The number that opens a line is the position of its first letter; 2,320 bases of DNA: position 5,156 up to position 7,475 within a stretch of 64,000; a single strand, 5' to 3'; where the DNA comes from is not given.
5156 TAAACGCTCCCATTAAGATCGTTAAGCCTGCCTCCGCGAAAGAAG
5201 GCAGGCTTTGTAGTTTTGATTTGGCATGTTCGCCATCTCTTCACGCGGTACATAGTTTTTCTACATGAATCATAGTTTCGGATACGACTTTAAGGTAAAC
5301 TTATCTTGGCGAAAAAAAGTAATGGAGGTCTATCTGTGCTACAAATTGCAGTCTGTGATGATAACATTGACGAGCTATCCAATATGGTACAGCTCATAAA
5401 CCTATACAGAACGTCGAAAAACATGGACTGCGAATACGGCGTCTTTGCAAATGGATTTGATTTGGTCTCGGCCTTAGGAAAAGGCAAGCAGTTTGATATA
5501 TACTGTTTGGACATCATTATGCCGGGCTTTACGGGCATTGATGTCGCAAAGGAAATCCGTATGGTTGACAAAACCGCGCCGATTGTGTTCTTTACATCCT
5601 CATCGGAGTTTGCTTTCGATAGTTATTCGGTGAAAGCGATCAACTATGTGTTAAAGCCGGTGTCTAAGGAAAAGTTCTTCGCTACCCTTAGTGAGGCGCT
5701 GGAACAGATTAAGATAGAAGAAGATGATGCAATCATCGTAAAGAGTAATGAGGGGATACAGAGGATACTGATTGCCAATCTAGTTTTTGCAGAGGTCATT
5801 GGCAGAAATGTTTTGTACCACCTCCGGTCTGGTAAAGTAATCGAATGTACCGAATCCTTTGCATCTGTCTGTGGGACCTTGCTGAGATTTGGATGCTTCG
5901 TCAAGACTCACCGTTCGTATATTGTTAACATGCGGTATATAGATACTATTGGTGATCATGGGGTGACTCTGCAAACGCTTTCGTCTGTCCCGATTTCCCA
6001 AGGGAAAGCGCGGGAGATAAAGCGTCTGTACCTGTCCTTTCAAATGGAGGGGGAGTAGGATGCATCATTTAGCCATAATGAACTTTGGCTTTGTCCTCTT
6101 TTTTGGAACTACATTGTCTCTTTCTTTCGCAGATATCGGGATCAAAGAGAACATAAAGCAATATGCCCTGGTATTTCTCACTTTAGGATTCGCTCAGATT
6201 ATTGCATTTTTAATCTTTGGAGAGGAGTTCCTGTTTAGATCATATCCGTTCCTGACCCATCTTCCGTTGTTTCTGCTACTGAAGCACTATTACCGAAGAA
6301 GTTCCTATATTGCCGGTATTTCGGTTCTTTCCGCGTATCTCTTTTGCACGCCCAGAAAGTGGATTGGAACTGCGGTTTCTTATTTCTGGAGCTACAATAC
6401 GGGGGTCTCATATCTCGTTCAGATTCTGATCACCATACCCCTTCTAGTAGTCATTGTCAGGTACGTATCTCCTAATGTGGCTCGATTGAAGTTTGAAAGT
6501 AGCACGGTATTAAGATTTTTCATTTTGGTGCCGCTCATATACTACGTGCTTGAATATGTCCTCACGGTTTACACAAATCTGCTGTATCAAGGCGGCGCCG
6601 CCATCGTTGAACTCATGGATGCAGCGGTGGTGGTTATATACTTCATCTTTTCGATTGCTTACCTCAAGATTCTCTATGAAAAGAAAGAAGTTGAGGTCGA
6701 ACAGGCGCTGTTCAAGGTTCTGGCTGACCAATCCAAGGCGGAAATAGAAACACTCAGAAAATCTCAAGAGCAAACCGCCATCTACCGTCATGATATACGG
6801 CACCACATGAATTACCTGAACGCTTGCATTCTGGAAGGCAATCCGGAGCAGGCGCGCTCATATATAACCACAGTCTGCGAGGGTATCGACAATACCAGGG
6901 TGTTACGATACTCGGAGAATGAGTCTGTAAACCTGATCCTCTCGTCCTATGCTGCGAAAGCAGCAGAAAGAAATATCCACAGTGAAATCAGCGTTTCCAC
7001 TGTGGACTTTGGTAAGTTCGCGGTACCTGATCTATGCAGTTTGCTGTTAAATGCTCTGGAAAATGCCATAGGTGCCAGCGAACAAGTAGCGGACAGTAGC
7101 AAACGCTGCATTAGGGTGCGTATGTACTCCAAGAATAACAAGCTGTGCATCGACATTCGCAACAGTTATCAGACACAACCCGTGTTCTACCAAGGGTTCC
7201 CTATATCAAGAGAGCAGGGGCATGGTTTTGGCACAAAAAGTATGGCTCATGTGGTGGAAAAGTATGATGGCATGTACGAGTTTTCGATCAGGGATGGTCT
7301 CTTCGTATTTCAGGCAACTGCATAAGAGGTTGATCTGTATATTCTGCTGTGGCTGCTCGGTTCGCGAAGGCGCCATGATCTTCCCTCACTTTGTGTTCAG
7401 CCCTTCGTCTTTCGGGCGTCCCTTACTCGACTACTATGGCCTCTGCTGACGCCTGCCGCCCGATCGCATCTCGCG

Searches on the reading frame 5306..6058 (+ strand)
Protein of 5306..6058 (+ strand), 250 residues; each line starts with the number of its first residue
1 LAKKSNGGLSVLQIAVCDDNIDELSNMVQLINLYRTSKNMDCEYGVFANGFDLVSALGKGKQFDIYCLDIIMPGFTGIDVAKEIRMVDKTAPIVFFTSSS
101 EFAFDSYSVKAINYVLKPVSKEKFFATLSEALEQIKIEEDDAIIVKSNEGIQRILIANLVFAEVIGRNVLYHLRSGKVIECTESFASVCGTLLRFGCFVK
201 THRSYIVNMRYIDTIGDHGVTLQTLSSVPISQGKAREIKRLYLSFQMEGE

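Call 88: search_protein_families(library=pfam, proteins=[window:5306-6058:+], max_evalue=0.001)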
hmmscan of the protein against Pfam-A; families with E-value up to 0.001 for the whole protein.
window:5306-6058:+ (250 aa): 2 families
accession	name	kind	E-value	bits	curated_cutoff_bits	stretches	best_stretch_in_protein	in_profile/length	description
PF00072.30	Response_reg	-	4.1e-14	53.1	30.2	1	14-127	1-109/111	Response regulator receiver domain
PF04397.21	LytTR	-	8.3e-09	36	22.6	1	151-241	3-96/98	LytTr DNA-binding domain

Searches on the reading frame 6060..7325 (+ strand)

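Call 88: search_protein_families(library=pfam, proteins=[window:6060-7325:+], max_evalue=0.001)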
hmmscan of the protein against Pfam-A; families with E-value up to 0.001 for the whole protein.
window:6060-7325:+ (421 aa): 1 family
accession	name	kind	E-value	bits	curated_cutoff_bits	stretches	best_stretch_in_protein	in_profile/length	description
PF14501.12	HATPase_c_5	-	2.6e-16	59.8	22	1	324-418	5-98/102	GHKL domain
